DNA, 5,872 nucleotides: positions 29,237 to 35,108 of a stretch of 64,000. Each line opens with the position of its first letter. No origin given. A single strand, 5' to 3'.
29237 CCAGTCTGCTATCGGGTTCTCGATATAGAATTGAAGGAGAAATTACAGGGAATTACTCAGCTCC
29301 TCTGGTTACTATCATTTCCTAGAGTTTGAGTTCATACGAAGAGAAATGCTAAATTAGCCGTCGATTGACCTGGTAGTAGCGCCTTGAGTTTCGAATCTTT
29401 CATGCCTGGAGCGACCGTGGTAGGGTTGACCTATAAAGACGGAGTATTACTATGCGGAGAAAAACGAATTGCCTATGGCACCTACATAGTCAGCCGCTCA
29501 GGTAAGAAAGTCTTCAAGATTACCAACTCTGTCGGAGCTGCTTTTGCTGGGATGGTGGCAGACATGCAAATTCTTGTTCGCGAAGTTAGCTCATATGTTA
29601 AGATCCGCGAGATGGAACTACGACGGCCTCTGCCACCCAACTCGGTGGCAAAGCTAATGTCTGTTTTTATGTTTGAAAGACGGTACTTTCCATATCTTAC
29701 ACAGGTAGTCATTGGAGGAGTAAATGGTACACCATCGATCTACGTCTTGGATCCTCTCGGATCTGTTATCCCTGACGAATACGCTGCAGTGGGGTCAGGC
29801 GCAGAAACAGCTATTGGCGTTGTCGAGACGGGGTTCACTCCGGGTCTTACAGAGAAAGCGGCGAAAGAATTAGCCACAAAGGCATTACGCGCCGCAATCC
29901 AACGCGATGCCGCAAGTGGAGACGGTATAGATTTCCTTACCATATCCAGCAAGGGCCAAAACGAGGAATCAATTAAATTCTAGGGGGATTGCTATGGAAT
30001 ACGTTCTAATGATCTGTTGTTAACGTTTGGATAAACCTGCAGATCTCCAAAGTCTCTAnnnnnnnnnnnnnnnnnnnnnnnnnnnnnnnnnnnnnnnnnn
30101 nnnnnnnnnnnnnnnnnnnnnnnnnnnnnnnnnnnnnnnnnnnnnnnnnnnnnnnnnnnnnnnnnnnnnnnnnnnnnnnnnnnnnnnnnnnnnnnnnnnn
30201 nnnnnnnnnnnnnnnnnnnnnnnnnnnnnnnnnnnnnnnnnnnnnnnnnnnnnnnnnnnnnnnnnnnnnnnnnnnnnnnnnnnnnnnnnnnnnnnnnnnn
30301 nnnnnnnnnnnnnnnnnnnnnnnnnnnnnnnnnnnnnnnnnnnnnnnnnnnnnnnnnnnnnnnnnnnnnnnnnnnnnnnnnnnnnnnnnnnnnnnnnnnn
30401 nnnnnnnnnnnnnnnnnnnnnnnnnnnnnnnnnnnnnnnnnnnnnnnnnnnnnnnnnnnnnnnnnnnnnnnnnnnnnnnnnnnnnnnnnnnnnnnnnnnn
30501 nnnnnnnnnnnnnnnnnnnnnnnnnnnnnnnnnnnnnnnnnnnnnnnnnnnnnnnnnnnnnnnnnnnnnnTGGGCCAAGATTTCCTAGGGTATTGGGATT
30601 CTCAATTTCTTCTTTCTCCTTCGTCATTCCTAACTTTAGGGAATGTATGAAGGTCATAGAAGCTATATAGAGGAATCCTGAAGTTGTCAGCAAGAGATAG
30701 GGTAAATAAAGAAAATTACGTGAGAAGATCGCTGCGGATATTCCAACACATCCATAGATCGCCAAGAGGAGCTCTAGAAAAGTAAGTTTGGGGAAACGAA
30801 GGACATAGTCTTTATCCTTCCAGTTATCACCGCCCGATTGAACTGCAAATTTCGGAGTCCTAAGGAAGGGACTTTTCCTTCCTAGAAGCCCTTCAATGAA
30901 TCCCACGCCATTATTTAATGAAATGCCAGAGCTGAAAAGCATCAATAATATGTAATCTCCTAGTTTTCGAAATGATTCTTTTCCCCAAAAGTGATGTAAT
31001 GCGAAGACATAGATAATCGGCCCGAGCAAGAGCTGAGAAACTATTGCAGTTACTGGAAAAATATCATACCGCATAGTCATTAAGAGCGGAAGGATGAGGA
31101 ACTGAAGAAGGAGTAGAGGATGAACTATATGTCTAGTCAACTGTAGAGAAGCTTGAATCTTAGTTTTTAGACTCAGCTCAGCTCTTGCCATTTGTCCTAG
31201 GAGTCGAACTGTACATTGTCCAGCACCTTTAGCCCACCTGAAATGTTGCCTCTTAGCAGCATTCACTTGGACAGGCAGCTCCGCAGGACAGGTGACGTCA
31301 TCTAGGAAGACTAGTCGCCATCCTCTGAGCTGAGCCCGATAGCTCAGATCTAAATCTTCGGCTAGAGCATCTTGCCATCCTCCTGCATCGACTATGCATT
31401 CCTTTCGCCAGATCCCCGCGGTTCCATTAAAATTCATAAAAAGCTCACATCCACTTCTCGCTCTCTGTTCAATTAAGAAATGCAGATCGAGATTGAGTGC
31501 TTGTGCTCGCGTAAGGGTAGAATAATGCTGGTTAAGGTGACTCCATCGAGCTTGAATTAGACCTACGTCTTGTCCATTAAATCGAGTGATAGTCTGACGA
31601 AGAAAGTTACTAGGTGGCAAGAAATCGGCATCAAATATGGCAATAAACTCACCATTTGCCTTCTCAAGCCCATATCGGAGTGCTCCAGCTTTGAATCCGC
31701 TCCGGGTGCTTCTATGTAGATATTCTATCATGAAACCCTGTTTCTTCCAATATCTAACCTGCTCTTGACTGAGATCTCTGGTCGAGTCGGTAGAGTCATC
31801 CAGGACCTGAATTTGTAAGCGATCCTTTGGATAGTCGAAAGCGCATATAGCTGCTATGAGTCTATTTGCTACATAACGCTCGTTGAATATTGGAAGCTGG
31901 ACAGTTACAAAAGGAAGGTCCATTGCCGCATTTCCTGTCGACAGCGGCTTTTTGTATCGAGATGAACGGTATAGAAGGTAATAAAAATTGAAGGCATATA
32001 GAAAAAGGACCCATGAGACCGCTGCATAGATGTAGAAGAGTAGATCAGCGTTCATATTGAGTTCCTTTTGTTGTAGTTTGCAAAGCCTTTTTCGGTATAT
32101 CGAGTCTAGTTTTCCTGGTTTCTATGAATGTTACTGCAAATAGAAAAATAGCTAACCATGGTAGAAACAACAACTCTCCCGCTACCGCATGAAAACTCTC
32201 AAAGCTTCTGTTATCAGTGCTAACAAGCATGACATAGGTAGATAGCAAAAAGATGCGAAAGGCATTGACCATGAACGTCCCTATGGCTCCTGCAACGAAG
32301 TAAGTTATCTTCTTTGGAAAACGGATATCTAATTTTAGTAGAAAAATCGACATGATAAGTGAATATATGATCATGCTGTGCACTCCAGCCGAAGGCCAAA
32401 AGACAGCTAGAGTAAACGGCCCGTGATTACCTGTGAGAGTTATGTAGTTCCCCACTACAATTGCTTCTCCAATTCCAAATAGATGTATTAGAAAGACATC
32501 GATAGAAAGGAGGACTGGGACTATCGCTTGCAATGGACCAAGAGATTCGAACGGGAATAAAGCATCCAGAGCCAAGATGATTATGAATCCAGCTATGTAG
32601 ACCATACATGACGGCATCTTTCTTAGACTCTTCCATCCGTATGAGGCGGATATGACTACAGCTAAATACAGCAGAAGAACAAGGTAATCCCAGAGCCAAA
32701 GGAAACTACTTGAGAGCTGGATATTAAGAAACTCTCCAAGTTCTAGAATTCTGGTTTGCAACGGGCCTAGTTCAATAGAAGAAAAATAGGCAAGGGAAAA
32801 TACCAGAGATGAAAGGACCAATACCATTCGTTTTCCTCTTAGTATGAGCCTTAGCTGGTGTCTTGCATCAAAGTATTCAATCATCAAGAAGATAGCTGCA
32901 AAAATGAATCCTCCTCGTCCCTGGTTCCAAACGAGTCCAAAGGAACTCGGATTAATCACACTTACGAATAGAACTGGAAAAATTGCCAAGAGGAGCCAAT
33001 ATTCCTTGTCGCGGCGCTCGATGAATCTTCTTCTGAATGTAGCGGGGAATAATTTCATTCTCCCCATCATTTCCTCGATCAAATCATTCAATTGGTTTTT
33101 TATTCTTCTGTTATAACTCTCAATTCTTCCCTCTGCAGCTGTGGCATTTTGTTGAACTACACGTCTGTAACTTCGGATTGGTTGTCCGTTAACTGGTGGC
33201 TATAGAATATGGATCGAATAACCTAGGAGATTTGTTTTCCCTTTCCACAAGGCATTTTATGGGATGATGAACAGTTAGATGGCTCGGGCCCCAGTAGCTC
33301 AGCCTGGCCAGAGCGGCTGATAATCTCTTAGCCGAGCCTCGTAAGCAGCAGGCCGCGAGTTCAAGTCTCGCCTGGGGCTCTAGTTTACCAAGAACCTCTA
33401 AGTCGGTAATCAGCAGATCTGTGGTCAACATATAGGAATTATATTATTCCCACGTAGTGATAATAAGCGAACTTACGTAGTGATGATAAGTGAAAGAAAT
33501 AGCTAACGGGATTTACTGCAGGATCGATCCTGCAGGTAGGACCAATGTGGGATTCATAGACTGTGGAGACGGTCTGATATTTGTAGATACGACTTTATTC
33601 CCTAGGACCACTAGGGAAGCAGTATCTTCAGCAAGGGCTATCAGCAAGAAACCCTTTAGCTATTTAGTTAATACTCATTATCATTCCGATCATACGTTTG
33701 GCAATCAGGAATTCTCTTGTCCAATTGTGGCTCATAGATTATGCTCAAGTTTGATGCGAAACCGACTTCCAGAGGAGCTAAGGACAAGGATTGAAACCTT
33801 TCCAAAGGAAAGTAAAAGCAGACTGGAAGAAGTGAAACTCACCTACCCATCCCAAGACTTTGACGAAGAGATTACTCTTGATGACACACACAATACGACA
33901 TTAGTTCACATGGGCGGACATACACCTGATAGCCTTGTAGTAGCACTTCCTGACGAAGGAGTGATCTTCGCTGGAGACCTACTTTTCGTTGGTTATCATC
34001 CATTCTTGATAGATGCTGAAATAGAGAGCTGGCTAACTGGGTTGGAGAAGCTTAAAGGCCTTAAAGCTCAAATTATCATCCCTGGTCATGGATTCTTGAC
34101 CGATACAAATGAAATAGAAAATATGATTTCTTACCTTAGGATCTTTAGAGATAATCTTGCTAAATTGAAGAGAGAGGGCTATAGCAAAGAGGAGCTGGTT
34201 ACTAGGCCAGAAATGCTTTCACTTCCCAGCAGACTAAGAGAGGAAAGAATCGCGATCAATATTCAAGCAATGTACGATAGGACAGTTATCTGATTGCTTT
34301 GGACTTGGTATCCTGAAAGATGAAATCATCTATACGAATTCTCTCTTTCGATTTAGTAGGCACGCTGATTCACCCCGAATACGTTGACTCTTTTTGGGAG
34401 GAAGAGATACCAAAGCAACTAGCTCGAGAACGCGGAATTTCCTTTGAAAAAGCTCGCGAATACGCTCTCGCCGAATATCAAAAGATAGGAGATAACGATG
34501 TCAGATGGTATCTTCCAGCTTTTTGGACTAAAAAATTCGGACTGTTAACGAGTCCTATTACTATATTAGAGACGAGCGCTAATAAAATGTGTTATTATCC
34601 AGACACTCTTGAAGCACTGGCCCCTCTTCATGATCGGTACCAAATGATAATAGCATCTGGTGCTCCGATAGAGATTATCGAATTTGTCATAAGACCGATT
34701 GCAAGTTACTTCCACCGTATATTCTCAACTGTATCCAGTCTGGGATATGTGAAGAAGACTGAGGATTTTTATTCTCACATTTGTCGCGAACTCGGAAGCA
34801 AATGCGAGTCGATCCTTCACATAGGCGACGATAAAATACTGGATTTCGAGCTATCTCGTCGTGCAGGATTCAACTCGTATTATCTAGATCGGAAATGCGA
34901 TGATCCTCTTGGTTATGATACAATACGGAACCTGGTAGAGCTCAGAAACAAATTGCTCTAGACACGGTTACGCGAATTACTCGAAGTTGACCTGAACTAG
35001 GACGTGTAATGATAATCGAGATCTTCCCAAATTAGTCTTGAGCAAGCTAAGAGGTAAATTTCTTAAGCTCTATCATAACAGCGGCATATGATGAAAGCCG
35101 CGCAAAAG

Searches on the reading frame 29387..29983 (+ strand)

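Call 22: search_protein_families(library=pfam, proteins=[window:29387-29983:+], max_evalue=0.01)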
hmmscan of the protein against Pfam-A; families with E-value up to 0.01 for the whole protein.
window:29387-29983:+ (198 aa): 1 family
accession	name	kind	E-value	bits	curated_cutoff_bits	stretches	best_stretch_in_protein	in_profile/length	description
PF00227.31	Proteasome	-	3.9e-49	167.3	22.4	1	8-186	4-189/189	Proteasome subunit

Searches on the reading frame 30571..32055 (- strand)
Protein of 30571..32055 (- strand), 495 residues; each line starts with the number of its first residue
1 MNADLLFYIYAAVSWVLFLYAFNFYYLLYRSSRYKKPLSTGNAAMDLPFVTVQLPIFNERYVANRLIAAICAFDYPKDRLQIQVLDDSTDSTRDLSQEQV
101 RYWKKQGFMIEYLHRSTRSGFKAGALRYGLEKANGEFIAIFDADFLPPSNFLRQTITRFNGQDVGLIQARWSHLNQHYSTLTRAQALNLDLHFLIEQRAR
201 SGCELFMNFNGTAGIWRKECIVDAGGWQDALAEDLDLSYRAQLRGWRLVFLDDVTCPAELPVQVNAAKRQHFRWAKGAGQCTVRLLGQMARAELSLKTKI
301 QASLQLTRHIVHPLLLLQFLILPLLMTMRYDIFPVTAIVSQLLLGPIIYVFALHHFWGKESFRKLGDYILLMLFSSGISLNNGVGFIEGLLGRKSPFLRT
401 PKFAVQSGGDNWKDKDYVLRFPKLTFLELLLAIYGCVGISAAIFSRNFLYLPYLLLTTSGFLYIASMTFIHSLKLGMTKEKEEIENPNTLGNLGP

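Call 22: search_protein_families(library=pfam, proteins=[window:30571-32055:-], max_evalue=0.01)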
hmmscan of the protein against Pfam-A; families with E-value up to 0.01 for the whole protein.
window:30571-32055:- (495 aa): 4 families
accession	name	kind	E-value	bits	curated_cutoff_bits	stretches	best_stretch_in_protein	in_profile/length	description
PF13641.12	Glyco_tranf_2_3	-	3.6e-23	83.2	27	1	50-277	3-230/230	Glycosyltransferase like family 2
PF13632.12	Glyco_trans_2_3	-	1.1e-18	68.2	27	1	138-338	2-183/198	Glycosyl transferase family group 2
PF00535.33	Glycos_transf_2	-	1.5e-15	58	23.3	1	52-191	2-135/168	Glycosyl transferase family 2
PF13506.12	Glyco_transf_21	-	4.1e-09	36.6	21.7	1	122-276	18-174/174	Glycosyl transferase family 21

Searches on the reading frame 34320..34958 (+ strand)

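Call 67: search_protein_families(library=pfam, proteins=[window:34320-34958:+], max_evalue=0.001)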
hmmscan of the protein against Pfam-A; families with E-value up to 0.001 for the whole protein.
window:34320-34958:+ (213 aa): 2 families
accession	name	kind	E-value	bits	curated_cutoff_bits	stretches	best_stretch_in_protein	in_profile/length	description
PF00702.32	Hydrolase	-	9.5e-11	42.9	26.4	1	5-175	1-183/191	haloacid dehalogenase-like hydrolase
PF13419.12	HAD_2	-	7.9e-05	23.3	23.8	1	80-186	66-175/178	Haloacid dehalogenase-like hydrolase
